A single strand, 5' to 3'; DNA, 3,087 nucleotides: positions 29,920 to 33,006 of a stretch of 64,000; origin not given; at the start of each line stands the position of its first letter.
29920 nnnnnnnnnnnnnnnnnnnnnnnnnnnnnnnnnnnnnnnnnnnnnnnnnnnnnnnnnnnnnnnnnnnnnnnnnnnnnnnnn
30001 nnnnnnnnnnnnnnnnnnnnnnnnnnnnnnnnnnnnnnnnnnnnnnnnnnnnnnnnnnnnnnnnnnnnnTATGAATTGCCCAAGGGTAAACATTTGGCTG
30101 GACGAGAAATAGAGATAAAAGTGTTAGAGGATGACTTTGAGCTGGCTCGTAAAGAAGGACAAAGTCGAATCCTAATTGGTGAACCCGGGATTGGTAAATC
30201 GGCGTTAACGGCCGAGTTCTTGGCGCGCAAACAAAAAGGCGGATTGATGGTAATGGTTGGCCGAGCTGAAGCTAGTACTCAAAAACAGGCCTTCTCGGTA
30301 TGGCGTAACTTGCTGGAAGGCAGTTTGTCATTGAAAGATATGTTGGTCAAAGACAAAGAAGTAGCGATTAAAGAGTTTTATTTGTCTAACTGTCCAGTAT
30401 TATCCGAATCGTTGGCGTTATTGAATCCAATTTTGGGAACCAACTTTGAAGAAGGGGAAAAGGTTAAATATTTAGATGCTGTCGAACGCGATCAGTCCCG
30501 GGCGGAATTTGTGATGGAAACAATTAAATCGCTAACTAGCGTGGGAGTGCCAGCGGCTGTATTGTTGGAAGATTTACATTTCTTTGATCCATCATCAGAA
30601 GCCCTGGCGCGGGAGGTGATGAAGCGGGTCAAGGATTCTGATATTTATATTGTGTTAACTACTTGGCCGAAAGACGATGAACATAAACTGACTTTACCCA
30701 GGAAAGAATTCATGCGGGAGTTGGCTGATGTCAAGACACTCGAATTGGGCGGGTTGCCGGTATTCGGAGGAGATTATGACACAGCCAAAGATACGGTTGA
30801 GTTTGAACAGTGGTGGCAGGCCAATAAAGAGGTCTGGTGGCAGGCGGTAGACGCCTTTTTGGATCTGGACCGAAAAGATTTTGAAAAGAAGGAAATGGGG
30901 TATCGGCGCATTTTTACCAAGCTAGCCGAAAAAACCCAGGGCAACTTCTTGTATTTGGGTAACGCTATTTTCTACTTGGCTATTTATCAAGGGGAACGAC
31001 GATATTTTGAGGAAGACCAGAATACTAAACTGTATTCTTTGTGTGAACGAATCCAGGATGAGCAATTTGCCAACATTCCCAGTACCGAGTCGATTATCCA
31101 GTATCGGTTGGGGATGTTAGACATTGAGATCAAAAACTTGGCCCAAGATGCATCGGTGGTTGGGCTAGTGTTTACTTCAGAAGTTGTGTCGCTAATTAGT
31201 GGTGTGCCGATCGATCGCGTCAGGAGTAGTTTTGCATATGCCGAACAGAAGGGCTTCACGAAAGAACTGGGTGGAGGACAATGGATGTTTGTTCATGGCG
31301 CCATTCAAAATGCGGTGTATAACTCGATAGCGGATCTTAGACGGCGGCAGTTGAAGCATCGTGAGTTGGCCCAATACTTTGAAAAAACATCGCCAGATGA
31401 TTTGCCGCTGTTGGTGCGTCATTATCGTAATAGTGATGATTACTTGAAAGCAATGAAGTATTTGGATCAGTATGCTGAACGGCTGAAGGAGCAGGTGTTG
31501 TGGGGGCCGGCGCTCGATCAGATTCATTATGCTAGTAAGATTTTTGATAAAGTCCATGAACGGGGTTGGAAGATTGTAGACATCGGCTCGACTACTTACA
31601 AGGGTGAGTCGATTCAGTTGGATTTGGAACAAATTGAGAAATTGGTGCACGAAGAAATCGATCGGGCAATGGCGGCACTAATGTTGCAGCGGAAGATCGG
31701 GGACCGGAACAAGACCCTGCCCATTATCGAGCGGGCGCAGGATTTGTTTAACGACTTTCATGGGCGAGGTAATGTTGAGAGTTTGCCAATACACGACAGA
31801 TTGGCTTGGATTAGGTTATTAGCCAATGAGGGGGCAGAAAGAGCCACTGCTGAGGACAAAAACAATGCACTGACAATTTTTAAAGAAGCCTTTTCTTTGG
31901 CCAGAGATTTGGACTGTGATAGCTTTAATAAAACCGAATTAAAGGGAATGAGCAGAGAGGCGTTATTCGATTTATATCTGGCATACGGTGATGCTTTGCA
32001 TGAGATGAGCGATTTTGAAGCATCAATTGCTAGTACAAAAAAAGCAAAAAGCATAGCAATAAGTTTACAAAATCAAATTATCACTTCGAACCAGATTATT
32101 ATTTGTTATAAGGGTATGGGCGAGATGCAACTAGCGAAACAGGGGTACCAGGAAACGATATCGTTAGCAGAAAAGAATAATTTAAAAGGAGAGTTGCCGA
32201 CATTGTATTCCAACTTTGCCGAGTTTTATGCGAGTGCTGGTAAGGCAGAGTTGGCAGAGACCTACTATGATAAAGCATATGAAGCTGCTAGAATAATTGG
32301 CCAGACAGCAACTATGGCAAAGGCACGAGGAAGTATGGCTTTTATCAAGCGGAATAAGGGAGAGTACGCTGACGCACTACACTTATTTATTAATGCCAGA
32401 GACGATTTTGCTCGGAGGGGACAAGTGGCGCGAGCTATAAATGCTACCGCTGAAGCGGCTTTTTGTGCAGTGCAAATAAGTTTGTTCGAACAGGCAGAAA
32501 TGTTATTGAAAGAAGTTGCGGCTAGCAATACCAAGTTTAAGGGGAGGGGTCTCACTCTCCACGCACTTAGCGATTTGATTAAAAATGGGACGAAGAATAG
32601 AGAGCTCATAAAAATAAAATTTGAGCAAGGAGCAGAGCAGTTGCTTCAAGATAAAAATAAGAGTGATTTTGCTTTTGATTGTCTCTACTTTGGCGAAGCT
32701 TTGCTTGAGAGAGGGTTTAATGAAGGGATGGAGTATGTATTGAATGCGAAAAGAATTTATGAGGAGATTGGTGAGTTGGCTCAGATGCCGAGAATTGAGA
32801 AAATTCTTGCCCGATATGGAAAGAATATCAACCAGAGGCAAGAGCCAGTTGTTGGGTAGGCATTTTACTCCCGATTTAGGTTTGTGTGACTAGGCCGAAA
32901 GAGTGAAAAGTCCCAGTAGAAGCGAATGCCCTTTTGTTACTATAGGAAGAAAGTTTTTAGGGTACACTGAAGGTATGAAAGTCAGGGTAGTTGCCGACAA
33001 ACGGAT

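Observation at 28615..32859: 1414-aa protein combining class III nucleotide cyclase, degenerate cyclase, STAND-type NTPase and TPR array, directly upstream of the RiPP-like genes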

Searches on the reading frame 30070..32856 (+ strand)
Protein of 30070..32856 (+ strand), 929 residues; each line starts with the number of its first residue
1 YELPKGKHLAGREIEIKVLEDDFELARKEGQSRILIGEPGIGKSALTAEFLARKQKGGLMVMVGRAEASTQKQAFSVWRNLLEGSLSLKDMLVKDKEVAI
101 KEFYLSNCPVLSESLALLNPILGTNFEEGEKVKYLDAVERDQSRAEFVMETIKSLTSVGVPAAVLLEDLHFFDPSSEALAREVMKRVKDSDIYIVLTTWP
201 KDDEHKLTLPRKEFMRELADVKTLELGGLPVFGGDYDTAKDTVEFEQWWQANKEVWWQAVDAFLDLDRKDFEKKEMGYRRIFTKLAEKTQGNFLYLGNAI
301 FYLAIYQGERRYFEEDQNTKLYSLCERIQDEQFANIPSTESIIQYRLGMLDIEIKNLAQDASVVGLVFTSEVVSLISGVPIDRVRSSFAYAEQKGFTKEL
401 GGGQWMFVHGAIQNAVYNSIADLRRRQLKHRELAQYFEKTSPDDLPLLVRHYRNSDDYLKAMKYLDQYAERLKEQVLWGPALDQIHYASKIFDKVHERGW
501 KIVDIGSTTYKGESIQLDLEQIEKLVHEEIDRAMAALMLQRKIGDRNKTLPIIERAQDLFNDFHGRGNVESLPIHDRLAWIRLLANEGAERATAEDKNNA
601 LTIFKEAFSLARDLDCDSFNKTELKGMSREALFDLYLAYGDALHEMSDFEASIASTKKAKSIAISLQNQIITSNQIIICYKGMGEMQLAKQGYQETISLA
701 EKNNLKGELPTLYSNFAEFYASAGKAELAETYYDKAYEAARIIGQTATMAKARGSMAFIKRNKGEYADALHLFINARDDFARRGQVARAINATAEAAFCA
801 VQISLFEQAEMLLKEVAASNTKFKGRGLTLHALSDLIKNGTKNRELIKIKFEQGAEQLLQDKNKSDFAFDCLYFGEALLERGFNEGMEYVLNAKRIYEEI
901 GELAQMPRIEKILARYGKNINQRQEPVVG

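Call 79: predict_structure(alignment_id=A8)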
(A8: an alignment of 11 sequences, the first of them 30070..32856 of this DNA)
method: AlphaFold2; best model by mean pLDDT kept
length: 929 residues; sequences in the alignment: 11
mean_pLDDT: 87.6   pTM: 0.70
mean pLDDT of the five models: 87.6, 85.7, 83.9, 82.9, 82.6
residues with pLDDT >= 90: 494; 70-90: 387; 50-70: 27; < 50: 21
segments of 3 or more residues with pLDDT < 50: 1-6, 203-208, 921-929
pLDDT, mean of each block of 10 residues (from residue 1): 52 90 90 88 86 84 83 85 87 88 89 91 87 86 92 80 90 89 88 88 51 72 88 87 92 91 86 91 91 88 74 81 85 85 87 94 92 93 94 87 83 89 89 92 88 93 95 84 92 93 74 84 93 92 83 94 81 88 94 88 94 76 84 94 91 96 91 95 90 96 91 95 92 94 85 93 95 94 87 96 96 89 87 92 87 92 90 95 92 92 89 79 40
secondary structure, 60 per line:
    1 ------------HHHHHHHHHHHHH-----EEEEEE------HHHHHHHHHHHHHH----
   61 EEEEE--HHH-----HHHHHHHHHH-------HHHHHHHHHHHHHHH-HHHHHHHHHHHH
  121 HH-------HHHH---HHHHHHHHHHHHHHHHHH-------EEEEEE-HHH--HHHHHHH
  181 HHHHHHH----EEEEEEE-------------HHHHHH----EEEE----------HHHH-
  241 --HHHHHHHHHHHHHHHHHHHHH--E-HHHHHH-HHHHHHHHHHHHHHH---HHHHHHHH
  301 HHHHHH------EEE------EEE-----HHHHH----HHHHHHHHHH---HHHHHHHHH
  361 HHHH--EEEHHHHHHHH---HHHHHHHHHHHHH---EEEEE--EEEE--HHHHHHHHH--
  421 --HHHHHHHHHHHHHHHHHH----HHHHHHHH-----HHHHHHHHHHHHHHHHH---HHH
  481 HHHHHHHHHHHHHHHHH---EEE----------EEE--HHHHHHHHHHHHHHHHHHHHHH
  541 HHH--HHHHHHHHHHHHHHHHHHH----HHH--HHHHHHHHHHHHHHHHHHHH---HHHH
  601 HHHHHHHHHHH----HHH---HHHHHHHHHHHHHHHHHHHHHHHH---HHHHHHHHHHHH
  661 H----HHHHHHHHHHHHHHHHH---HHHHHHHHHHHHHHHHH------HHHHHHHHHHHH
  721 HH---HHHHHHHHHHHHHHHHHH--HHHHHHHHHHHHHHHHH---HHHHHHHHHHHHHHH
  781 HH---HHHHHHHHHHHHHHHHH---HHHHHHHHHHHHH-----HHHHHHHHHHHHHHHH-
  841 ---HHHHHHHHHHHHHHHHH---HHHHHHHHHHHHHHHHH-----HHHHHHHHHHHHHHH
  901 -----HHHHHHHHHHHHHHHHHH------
elements in order (helices of 4 or more, strands of 3 or more residues): H13-25 E31-36 H43-56 E61-65 H76-85 H93-107 H109-122 H130-133 H137-154 E162-167 H174-187 E192-198 H212-217 E222-225 H236-239 H243-263 H268-273 H275-289 H293-306 E313-315 E322-324 H330-334 H339-348 H352-364 E367-369 H370-377 H381-393 E397-401 E404-407 H410-418 H423-440 H445-452 H458-474 H478-497 E501-503 E514-516 H519-543 H546-564 H574-593 H597-611 H622-645 H649-661 H666-682 H686-702 H709-722 H726-743 H746-762 H766-782 H786-802 H806-818 H824-839 H844-860 H864-880 H886-900 H906-923
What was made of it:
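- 30094..30759 (+): STAND nucleotide-binding domain (about residues 494-715). Walker A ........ is at 522-529 (nt 30178-30201). Walker B VLLED is at 649-653 (nt 30559-30573), followed by the LHFFD motif. AF2 model (call 79).
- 30775..31323 (+): Helical domain plus winged-helix domain of the NOD (about residues 721-903). Boundaries are approximate. Secondary structure of the AF2 model, pLDDT mostly above 85 (call 79).
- On STAND NTPase with TPR sensor (MalT/PH0952 type): AF2 model with pLDDT 87.6 (call 79).
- On Mycobacterial CHD-ATPase-TPR-LuxR proteins (Rv0386 type): The model ends within the TPR solenoid (call 79).
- Checked: The AF2 model of residues 486-1414 (mean pLDDT 87.6) is an all-helical solenoid from about residue 908 to 1408 (call 79).
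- The AF2 model of residues 486-1414 has pLDDT 87.6 (call 79).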

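Call 82: fold_search(model_id=the predicted structure, library=pdb)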
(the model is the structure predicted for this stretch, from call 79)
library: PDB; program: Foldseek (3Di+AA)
matches with E <= 10: 1654; with E <= 0.001: 201
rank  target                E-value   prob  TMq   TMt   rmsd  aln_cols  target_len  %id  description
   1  6mfv_A                3.2e-12  1.00  0.26  0.34  17.5       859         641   14  Crystal structure of the Signal Transduction ATPase with Numerous Domains (STAND) protein with a tetratricopeptide rep (released 2019-02-20)
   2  8fgw_D                1.2e-06  1.00  0.25  0.20  29.3      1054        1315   11  Human IFT-A complex structures provide molecular insights into ciliary transport (released 2023-02-22)
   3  6hc2_C                1.7e-06  1.00  0.24  0.49   8.6       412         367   14  Crystal structure of NuMA/LGN hetero-hexamers (released 2019-05-29)
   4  7dkh_A                1.7e-06  1.00  0.24  0.24  26.8      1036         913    9  Crystal structure of the Ctr9/Paf1/Cdc73/Rtf1 quaternary complex (released 2021-11-24)
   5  8bbg_D                2.0e-06  1.00  0.29  0.22  30.2      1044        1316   11  Structure of the IFT-A complex; anterograde IFT-A train model (released 2022-12-21)
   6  6hc2_A                2.4e-06  1.00  0.24  0.50   8.7       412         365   14  Crystal structure of NuMA/LGN hetero-hexamers (released 2019-05-29)
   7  3sf4_A                2.4e-06  1.00  0.23  0.46  10.4       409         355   14  Crystal structure of the complex between the conserved cell polarity proteins Inscuteable and LGN (released 2011-11-23)
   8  6hc2_S                2.6e-06  1.00  0.24  0.50   8.6       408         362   14  Crystal structure of NuMA/LGN hetero-hexamers (released 2019-05-29)
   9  8bob_C                2.6e-06  1.00  0.26  0.50   9.6       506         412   12  Structural basis for negative regulation of the maltose system (released 2023-10-18)
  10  6hc2_E                2.7e-06  1.00  0.24  0.47   9.0       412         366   14  Crystal structure of NuMA/LGN hetero-hexamers (released 2019-05-29)
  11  3shf                  3.4e-06  1.00  0.26  0.22  10.2       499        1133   13  Crystal structure of the R265S mutant of full-length murine Apaf-1 (released 2011-08-24)
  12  4a1s_A                4.0e-06  1.00  0.24  0.50   8.3       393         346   15  Crystallographic structure of the Pins:Insc complex (released 2012-03-28)
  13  7xn7_q                4.0e-06  1.00  0.23  0.23  27.6      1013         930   11  RNA polymerase II elongation complex containing Spt4/5, Elf1, Spt6, Spn1 and Paf1C (released 2022-09-07)
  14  3sf4_C                4.7e-06  1.00  0.23  0.48   9.1       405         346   14  Crystal structure of the complex between the conserved cell polarity proteins Inscuteable and LGN (released 2011-11-23)
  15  7t7t_A                5.4e-06  1.00  0.27  0.50  13.6       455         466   15  Structure of TSK/BRU1 bound to histone H3.1 (released 2022-03-30)
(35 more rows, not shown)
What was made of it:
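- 30094..30759 (+): Foldseek (call 82).
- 30775..31323 (+): The Foldseek top hit 6mfv (PH0952, a STAND with a TPR sensor) has E 3.2e-12 over 859 columns (call 82).
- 31336..32838 (+): Arm plus TPR solenoid (about residues 908-1408). It has about 25 helices and the protein ends inside it. No further domain follows. Foldseek hits to LGN, Rap and MalT TPR domains (call 82).
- On STAND NTPase with TPR sensor (MalT/PH0952 type): The Foldseek top hit is 6mfv at E 3.2e-12 over 859 columns, and MalT 8bob and Apaf-1 3shf are also found (call 82).
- Closest known: MalT and PH0952. Same: The Foldseek top hit is 6mfv, and MalT 8bob is also found (call 82).
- MalT and Apaf-1 also appear (call 82). The TPR model resembles the peptide-binding Rap receptors (call 82).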
